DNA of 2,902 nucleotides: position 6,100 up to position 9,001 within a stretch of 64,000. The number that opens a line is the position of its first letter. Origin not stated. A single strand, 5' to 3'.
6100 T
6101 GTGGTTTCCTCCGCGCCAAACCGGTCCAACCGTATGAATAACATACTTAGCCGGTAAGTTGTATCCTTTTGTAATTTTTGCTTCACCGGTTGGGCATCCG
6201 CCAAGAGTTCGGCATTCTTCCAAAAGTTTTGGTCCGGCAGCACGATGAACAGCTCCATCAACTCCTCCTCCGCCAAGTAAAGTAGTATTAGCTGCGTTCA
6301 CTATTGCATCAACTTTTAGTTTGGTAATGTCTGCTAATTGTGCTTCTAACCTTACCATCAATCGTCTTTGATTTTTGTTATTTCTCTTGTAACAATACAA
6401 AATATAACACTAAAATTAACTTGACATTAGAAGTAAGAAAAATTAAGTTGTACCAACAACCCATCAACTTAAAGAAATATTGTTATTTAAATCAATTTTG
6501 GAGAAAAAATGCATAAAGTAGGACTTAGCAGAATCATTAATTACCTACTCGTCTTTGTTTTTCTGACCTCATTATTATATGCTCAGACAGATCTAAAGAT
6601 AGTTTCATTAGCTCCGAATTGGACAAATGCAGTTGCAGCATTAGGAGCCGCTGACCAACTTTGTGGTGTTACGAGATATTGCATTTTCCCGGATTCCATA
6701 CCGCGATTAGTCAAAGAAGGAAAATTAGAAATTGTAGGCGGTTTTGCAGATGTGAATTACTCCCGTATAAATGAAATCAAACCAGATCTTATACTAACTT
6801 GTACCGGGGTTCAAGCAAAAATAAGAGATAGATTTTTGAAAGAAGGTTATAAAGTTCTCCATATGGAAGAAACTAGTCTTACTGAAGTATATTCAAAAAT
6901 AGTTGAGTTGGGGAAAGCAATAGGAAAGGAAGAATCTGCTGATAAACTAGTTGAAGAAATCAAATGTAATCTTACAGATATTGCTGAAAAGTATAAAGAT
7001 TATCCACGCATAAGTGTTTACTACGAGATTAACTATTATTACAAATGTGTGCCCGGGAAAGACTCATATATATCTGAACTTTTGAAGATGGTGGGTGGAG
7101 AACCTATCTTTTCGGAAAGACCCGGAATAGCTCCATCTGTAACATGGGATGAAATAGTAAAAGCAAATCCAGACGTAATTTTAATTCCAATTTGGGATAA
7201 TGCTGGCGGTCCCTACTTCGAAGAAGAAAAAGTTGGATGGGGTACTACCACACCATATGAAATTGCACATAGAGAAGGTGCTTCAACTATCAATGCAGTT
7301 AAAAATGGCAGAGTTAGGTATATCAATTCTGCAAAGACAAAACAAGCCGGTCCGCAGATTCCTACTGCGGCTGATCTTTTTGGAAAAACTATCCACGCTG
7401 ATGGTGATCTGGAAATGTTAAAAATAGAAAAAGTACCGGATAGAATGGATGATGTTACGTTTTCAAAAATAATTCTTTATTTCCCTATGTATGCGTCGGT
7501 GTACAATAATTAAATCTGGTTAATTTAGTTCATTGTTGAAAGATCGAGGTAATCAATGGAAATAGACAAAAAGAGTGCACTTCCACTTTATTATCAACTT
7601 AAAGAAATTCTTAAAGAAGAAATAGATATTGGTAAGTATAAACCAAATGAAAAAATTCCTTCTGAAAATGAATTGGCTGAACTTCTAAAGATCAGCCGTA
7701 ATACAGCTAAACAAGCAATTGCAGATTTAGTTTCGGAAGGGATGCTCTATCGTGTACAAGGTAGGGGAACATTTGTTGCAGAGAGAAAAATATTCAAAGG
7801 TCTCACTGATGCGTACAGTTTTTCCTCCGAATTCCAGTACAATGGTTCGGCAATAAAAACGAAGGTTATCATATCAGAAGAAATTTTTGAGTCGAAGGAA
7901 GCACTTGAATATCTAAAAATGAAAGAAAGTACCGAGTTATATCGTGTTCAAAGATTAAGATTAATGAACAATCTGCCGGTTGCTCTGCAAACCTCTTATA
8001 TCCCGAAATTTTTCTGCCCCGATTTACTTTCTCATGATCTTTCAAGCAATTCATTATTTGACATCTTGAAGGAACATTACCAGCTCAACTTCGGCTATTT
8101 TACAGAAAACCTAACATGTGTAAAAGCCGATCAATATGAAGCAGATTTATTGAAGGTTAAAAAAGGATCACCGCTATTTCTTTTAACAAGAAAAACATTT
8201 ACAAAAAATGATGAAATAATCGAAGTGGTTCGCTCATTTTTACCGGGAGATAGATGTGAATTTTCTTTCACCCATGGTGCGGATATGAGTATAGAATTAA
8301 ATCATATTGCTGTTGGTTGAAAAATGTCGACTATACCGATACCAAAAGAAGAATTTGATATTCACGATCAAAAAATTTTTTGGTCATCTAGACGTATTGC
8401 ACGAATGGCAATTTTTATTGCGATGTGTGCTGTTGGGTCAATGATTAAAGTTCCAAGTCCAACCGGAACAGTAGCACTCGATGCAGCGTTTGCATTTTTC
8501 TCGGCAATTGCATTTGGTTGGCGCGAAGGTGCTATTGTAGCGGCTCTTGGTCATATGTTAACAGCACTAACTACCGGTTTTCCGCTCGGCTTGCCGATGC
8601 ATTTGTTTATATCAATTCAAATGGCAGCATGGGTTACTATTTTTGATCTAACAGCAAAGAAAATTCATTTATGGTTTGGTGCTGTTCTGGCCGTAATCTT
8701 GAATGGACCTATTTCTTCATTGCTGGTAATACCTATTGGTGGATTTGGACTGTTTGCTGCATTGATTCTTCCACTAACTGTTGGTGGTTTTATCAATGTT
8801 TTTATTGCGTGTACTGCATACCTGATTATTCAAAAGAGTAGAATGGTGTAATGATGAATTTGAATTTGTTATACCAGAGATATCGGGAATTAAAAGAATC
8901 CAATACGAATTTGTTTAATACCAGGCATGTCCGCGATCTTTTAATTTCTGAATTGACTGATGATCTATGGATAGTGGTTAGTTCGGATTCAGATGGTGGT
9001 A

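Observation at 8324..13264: ECF importer with a PurM-superfamily kinase-like gene and an ARH-family glycohydrolase translationally coupled into it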

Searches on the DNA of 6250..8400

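Call 73: search_rna_families(source=window, start=6250, end=8400, threshold=evalue, max_evalue=1)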
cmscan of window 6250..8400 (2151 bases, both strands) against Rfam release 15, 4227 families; matches with E-value up to 1: 0.
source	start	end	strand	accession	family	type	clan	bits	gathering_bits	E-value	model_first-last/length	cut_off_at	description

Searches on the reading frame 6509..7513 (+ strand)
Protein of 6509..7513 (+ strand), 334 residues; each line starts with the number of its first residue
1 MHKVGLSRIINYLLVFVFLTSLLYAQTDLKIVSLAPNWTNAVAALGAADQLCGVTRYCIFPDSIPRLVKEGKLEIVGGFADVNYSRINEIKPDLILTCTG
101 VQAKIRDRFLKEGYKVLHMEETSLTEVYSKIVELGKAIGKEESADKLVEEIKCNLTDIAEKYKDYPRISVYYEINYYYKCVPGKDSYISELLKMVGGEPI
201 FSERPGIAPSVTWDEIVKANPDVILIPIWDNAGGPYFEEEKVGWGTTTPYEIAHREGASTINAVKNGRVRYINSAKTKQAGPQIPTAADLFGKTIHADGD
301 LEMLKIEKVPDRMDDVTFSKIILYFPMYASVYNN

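Call 4: search_protein_families(library=pfam, proteins=[window:6509-7513:+], max_evalue=0.01)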
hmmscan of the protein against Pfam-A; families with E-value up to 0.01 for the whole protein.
window:6509-7513:+ (334 aa): 1 family
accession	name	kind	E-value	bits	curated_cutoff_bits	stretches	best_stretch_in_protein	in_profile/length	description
PF01497.23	Peripla_BP_2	-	3.7e-29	102.2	27.5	1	31-274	1-233/235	Periplasmic binding protein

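Call 5: search_protein_families(library=ncbifam, proteins=[window:6509-7513:+], max_evalue=0.01)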
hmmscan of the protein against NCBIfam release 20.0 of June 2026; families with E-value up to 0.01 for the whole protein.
window:6509-7513:+ (334 aa): 8 families
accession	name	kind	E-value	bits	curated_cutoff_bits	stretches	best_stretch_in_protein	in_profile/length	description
TIGR04281.1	peripla_PGF_1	equivalog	7.2e-20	71.4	325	1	30-298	23-267/330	PGF-CTERM-anchored ABC transporter substrate-binding protein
NF002894.0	PRK03379.1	equivalog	3.6e-18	65.7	234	1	12-226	8-214/266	vitamin B12 ABC transporter substrate-binding protein BtuF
TIGR03659.1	IsdE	equivalog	8.7e-17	61.2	298.65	1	75-226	78-230/292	heme ABC transporter substrate-binding protein IsdE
NF038402.1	TroA_like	subfamily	8.4e-11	41.9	30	1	30-227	1-186/219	helical backbone metal receptor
NF047879.1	catechol_SstD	exception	4.9e-07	29.1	450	1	43-225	86-279/343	ferrated catecholamine ABC transporter substrate-binding lipoprotein SstD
TIGR03868.1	F420-O_ABCperi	hypoth_equivalog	7.5e-06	25.4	392.4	1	121-226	124-227/287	putative F420-0 ABC transporter substrate-binding protein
NF008501.1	PRK11411.1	subfamily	0.0011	17.9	320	1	76-228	86-239/303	Fe(3+) dicitrate ABC transporter substrate-binding protein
NF052484.1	sider_BP_EitA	equivalog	0.0017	17.5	640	1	124-230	154-264/328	siderophore ABC transporter substrate-binding protein EitA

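Call 88: search_solved_structures(query=window:6509-7513:+, max_evalue=0.001)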
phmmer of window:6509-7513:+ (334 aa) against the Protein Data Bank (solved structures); distinct sequences matched with E-value up to 0.001: 19.
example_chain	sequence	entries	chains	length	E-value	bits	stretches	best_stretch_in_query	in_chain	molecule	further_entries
4m7o_A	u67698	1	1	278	9.4e-17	64.6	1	30-286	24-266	Iron-binding protein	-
5m2q_A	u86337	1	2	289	8.4e-14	54.9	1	29-227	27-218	Outer membrane protein A,Vitamin B12-binding protein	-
5m34_A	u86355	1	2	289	2.2e-13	53.5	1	29-227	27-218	Vitamin B12-binding protein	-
5ovw_A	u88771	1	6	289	4.1e-13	52.6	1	29-227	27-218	Vitamin B12-binding protein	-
5m29_A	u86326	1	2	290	4.2e-13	52.6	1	29-227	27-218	Vitamin B12-binding protein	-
1n2z_A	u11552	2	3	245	4.9e-13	52.4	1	31-227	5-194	Vitamin B12 transport protein btuF | Vitamin B12-binding protein btuF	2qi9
5m3b_A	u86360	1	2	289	5e-13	52.3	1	29-227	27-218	Vitamin B12-binding protein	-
4dbl_E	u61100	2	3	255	5.2e-13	52.3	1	30-227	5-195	Vitamin B12-binding protein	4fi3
1n4a_A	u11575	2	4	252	5.7e-13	52.1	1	31-227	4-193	Vitamin B12 transport protein btuF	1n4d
5ysc_A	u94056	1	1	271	3.8e-11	46.1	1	30-226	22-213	Vitamin B12-binding protein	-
4ovk_A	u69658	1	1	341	1.4e-07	34.4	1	37-233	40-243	Periplasmic binding protein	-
8bf6_A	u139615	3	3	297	1.6e-07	34.2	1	63-290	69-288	ABC transporter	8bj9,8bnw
5joq_A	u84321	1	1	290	2e-07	33.9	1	84-225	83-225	Lmo2184 protein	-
2q8p_A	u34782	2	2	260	8.7e-07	31.8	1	76-225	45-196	Iron-regulated surface determinant E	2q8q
2r7a_A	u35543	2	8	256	1.2e-05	28.1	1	31-226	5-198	Bacterial heme binding protein | Periplasmic HEME binding protein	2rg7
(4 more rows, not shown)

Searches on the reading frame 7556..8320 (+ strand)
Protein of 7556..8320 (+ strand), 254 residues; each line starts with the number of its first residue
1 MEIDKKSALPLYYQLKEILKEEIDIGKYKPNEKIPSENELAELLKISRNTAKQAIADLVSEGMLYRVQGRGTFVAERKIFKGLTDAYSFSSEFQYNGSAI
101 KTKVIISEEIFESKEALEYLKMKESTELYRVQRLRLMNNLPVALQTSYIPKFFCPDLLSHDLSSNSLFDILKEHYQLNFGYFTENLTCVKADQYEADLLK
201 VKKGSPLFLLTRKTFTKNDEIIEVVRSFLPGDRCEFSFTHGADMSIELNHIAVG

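Call 4: search_protein_families(library=pfam, proteins=[window:7556-8320:+], max_evalue=0.01)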
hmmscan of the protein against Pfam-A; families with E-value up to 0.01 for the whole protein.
window:7556-8320:+ (254 aa): 4 families
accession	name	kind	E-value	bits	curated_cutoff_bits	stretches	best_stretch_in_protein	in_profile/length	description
PF07702.18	UTRA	-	1.5e-33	116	23.8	1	97-233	3-139/141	UTRA domain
PF00392.27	GntR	-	1.6e-18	66.6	27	1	11-74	1-64/64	Bacterial regulatory proteins, gntR family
PF08279.18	HTH_11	-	0.0014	18.9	25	1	38-69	19-48/55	HTH domain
PF13412.12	HTH_24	-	0.0089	16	21.9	0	38-63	21-46/48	Winged helix-turn-helix DNA-binding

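Call 5: search_protein_families(library=ncbifam, proteins=[window:7556-8320:+], max_evalue=0.01)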
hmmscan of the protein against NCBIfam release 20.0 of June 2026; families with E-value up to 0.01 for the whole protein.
window:7556-8320:+ (254 aa): 26 families (the best 25 are shown)
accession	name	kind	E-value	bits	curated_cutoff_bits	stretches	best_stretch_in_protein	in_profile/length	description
NF008491.0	PRK11402.1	subfamily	2.1e-43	148.6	269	1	2-237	3-237/243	GntR family transcriptional regulator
TIGR02018.2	his_ut_repres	equivalog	3.3e-38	131.3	220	1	12-237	1-223/226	histidine utilization transcriptional repressor HutC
NF041547.1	GntR_LSA1692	equivalog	9.1e-37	126.9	275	1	11-237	2-227/233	GntR family transcriptional regulator, LSA1692 subfamily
TIGR03337.1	phnR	equivalog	5e-33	114.7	296.75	1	12-224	3-214/231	phosphonate utilization transcriptional regulator PhnR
TIGR02325.1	C_P_lyase_phnF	equivalog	2.5e-31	109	156.8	1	4-238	2-236/238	phosphonate metabolism transcriptional regulator PhnF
TIGR02404.1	trehalos_R_Bsub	equivalog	3.6e-28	98.8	211.95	1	18-228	8-219/233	trehalose operon repressor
NF011575.0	PRK14999.1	equivalog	5.4e-28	97.9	424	1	6-234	8-233/241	histidine utilization repressor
NF007292.0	PRK09764.1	equivalog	8.7e-26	90.6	281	1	8-237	3-231/240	GntR family transcriptional regulator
NF052441.1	TransRegRv0792c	equivalog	8.9e-22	77.5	400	1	8-245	14-251/260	Rv0792c family HTH-type transcriptional regulator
NF007486.0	PRK10079.1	equivalog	4.8e-19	69.1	363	1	13-240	14-241/241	phosphonate metabolism transcriptional regulator PhnF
NF052282.1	PLP_TF_PdxR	equivalog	9.5e-17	61.2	320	1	10-78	1-69/448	MocR-like pyridoxine biosynthesis transcription factor PdxR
NF047563.1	modulin_PmtR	equivalog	8.5e-14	51.7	200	1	3-77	5-79/125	PSM export ABC transporter transcriptional regulator PmtR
NF052281.1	rhizopine_MocR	equivalog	2.9e-12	46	650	1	1-78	9-86/479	rhizopine catabolism transcriptional regulator MocR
NF052285.1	GABA_TF_GabR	exception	5.6e-10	38.6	600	1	12-82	1-71/456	MocR-like transcriptional regulator GabR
NF007001.0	PRK09464.1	equivalog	1.2e-09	38.2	330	1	23-85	23-84/254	pyruvate dehydrogenase complex transcriptional repressor PdhR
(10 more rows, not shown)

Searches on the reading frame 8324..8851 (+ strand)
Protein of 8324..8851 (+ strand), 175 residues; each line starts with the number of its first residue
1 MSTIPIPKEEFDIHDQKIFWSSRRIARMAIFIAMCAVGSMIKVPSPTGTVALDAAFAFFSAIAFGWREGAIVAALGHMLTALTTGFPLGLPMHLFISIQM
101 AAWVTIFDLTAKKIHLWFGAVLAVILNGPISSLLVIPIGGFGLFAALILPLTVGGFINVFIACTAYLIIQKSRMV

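Call 4: search_protein_families(library=pfam, proteins=[window:8324-8851:+], max_evalue=0.01)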
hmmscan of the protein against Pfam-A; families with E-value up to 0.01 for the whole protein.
window:8324-8851:+ (175 aa): 2 families
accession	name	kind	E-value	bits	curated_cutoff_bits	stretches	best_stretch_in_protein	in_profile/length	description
PF12822.12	ECF_trnsprt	-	7.7e-12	46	30.7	1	23-169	1-168/169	ECF transporter, substrate-specific component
PF07155.17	ECF-ribofla_trS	-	3.8e-11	43.7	26.7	1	20-125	2-120/172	ECF-type riboflavin transporter, S component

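Call 5: search_protein_families(library=ncbifam, proteins=[window:8324-8851:+], max_evalue=0.01)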
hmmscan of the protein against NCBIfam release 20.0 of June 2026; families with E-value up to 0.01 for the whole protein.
window:8324-8851:+ (175 aa): 0 families

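Call 38: search_solved_structures(query=window:8324-8851:+, max_evalue=10)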
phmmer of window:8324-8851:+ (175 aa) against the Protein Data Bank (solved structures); distinct sequences matched with E-value up to 10: 3.
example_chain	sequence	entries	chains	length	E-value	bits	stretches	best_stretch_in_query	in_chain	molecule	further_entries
4hzu_S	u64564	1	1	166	0.028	18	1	29-94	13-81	Predicted membrane protein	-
3oh8_A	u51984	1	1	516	0.91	13.1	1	63-148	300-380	Nucleoside-diphosphate sugar epimerase (SulA family)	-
9i2a_A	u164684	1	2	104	1.7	12.2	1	40-82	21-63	Ferredoxin-4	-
